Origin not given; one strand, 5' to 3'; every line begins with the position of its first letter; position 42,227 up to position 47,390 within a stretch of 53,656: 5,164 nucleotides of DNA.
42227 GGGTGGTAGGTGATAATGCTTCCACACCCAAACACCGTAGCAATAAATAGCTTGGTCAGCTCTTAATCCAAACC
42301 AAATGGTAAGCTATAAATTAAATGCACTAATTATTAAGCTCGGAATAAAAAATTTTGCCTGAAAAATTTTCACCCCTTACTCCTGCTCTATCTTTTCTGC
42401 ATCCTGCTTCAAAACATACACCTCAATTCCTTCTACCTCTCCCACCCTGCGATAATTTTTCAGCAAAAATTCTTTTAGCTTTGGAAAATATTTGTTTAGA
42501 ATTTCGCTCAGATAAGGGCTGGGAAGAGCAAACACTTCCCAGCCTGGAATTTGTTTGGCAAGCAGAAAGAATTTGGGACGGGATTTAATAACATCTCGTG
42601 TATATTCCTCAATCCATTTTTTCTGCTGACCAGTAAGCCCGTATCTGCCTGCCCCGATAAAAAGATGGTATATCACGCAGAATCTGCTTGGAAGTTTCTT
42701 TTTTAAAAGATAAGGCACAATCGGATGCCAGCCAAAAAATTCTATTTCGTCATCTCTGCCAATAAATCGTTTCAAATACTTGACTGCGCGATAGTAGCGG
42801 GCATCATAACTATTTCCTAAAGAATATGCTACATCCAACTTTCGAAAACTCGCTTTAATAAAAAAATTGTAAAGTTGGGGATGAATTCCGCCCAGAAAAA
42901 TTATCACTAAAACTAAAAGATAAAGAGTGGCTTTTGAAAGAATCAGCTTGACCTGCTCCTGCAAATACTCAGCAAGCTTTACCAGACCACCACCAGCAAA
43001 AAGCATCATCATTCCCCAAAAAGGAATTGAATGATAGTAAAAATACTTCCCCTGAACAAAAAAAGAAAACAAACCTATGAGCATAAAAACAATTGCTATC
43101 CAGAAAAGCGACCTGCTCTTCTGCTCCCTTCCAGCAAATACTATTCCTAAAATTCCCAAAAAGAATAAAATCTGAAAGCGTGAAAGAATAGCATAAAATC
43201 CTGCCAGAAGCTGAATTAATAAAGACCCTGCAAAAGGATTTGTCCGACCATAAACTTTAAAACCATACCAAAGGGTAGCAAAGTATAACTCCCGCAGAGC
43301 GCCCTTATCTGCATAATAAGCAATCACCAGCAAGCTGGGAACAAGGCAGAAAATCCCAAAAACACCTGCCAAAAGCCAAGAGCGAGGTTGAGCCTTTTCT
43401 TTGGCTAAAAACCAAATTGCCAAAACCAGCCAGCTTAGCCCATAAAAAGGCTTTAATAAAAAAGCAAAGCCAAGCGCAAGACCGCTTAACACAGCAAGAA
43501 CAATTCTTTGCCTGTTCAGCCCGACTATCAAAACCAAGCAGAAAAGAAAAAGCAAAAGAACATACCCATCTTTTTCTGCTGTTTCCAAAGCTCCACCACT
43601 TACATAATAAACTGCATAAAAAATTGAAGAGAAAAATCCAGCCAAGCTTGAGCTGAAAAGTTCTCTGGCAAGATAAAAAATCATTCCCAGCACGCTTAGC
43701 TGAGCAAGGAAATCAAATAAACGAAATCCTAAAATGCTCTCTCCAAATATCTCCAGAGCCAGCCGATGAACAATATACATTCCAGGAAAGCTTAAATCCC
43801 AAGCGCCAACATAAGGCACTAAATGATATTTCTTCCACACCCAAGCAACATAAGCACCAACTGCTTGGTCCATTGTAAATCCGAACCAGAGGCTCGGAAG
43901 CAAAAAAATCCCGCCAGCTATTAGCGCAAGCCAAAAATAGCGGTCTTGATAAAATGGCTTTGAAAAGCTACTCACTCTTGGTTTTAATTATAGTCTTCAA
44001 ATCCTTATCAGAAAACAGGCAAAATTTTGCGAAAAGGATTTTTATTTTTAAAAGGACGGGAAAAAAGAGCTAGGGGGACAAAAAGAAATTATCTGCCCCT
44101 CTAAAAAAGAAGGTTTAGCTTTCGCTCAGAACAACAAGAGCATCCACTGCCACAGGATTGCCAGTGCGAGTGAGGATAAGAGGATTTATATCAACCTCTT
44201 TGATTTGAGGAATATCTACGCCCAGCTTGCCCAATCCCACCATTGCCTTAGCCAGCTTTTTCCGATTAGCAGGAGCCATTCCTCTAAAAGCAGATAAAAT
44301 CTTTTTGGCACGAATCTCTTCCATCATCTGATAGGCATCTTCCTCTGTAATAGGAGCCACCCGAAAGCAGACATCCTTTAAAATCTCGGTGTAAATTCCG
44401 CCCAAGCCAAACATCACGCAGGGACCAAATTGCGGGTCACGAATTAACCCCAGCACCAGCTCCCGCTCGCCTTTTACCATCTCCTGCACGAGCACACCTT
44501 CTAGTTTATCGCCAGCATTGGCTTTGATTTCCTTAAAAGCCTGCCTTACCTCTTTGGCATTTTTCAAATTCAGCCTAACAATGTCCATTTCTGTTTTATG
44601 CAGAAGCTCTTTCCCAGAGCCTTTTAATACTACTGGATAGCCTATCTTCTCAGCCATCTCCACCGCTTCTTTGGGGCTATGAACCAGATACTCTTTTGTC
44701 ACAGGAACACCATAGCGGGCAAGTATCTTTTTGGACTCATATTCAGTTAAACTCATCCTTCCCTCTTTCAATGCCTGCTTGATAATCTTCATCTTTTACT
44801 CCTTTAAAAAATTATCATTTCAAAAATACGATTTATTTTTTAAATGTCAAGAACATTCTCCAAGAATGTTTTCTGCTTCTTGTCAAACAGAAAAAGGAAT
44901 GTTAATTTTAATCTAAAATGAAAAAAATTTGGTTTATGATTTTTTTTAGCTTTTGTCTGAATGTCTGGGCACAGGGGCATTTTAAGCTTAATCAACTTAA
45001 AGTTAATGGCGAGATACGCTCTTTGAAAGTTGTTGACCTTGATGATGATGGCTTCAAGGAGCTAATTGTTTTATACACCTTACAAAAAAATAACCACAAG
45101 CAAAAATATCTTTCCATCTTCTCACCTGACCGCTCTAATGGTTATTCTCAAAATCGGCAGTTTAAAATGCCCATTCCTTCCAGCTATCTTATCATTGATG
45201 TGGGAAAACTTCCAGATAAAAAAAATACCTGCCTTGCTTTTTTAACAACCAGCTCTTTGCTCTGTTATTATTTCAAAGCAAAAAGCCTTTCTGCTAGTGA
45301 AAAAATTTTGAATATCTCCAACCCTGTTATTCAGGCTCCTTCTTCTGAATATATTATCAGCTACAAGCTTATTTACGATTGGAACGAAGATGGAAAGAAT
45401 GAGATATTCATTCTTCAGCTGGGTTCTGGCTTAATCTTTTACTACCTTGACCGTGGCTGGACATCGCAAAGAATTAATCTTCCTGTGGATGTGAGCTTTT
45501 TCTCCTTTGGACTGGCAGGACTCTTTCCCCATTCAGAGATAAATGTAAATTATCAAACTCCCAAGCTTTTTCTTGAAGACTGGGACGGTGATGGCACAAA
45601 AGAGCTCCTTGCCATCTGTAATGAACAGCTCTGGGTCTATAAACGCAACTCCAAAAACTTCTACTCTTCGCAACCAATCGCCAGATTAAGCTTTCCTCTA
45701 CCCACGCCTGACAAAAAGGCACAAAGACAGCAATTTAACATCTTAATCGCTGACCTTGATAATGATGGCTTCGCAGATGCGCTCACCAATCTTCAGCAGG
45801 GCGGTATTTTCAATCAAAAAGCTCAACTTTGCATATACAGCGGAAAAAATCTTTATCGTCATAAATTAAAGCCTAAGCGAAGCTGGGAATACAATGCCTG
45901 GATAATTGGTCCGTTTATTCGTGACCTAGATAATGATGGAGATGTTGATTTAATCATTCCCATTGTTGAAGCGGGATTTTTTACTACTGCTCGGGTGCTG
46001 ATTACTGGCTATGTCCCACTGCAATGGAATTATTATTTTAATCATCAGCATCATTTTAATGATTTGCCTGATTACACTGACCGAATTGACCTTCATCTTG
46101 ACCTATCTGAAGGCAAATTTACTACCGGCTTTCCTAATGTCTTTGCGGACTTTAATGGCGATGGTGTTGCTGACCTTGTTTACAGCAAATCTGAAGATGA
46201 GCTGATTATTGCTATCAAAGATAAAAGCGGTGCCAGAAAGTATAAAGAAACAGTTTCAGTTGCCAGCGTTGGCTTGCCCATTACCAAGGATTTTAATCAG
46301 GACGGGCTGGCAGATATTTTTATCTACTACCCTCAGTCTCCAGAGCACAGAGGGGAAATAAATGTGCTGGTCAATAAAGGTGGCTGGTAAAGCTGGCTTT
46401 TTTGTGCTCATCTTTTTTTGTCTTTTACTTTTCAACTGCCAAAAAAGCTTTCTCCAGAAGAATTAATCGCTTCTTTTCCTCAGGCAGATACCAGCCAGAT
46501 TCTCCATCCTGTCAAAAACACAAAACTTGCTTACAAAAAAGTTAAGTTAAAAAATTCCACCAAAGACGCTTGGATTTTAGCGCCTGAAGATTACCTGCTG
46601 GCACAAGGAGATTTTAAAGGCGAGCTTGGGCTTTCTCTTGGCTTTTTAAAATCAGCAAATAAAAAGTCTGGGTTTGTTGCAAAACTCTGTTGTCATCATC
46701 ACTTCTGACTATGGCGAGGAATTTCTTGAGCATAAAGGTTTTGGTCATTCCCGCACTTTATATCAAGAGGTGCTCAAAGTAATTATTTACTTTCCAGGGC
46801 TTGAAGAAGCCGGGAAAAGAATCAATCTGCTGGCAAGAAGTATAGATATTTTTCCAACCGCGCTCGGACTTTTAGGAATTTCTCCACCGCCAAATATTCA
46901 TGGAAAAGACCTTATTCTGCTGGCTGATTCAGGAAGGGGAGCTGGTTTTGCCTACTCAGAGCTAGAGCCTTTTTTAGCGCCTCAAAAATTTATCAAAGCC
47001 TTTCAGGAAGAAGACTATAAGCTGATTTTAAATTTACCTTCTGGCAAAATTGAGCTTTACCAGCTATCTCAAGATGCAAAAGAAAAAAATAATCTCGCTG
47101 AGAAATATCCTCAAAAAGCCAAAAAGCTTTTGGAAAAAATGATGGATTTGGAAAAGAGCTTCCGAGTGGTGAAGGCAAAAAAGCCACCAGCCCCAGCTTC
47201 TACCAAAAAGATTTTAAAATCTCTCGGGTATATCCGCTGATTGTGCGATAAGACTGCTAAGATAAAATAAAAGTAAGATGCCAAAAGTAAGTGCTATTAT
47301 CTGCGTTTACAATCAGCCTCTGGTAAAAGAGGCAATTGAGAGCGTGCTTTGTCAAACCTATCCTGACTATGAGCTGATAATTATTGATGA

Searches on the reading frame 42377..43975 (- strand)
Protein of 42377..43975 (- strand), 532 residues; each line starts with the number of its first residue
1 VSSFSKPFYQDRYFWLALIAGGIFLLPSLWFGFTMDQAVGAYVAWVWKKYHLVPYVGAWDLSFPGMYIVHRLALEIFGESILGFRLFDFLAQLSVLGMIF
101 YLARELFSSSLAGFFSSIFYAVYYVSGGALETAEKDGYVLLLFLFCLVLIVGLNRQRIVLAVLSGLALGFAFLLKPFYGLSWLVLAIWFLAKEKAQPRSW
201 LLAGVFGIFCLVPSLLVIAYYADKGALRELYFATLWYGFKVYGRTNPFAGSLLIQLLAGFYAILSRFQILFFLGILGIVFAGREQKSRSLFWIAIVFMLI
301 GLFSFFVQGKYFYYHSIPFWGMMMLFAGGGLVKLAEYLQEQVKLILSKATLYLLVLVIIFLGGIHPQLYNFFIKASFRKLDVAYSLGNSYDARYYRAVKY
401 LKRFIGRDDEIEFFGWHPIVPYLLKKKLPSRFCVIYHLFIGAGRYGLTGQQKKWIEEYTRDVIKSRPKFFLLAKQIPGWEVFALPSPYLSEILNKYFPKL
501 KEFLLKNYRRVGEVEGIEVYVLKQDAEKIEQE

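Call 15: search_protein_families(library=pfam, proteins=[window:42377-43975:-], max_evalue=0.001)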
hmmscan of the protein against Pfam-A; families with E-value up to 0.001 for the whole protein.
window:42377-43975:- (532 aa): 1 family
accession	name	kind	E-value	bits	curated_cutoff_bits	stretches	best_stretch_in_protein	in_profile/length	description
PF13231.12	PMT_2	-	2.7e-10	41.1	26.1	1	67-215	7-158/160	Dolichyl-phosphate-mannose-protein mannosyltransferase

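Call 16: search_protein_families(library=ncbifam, proteins=[window:42377-43975:-], max_evalue=0.001)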
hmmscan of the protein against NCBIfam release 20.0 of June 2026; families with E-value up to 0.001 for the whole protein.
window:42377-43975:- (532 aa): 0 families

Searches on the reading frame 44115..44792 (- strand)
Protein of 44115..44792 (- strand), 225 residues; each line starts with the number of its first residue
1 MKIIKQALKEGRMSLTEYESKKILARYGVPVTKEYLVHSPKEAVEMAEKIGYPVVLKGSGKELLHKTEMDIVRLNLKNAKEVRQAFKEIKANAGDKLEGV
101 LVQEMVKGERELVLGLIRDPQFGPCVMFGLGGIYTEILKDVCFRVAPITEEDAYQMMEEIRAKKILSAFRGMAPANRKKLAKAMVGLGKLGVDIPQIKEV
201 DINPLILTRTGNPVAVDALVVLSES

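Call 66: search_protein_families(library=pfam, proteins=[window:44115-44792:-], max_evalue=0.001)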
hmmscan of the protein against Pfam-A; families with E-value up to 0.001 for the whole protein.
window:44115-44792:- (225 aa): 3 families
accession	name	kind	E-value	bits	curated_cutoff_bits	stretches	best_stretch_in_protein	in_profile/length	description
PF13549.11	ATP-grasp_5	-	1.8e-76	256.8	27.6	1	6-222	1-221/221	ATP-grasp domain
PF08442.15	ATP-grasp_2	-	4.4e-11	43.2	29.5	1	15-206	2-201/202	ATP-grasp domain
PF02786.22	CPSase_L_D2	-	1.1e-06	28.8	19.8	1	20-159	5-143/211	Carbamoyl-phosphate synthase L chain, ATP binding domain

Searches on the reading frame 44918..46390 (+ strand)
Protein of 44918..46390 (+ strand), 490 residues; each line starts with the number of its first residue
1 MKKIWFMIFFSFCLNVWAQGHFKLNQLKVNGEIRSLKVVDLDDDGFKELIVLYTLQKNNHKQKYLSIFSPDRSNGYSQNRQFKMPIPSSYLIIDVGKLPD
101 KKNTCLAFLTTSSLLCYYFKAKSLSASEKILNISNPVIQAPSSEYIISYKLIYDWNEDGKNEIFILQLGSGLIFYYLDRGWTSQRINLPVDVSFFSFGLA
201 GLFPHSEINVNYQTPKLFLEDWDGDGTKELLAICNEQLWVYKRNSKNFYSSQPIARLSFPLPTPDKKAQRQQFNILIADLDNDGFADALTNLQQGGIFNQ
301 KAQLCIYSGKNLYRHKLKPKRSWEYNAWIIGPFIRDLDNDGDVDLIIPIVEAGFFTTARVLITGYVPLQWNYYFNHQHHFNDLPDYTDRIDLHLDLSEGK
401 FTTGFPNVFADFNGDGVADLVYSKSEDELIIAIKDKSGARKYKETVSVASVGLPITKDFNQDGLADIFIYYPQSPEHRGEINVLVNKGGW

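Call 66: search_protein_families(library=pfam, proteins=[window:44918-46390:+], max_evalue=0.001)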
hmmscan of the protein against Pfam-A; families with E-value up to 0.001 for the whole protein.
window:44918-46390:+ (490 aa): 2 families
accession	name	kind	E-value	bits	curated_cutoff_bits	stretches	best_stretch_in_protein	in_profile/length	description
PF13517.12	FG-GAP_3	-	5.8e-24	84.9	26.9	2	221-289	1-60/61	FG-GAP-like repeat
PF01839.29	FG-GAP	-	5.6e-09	36.1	22.1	0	458-475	9-26/37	FG-GAP repeat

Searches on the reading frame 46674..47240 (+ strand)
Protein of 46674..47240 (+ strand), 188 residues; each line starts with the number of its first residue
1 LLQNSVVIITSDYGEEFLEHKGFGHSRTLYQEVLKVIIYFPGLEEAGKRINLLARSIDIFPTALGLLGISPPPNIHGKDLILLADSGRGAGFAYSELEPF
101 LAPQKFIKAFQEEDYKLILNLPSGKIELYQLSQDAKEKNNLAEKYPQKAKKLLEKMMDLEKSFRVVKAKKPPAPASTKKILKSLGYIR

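Call 66: search_protein_families(library=pfam, proteins=[window:46674-47240:+], max_evalue=0.001)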
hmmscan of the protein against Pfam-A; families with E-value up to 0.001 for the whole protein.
window:46674-47240:+ (188 aa): 2 families
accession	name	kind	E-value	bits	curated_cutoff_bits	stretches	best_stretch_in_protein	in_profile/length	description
PF16347.10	SGSH_C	-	1.6e-09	38.6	29.3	1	22-159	4-151/154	N-sulphoglucosamine sulphohydrolase, C-terminal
PF00884.28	Sulfatase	-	0.00045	20.1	25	1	2-69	230-301/301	Sulfatase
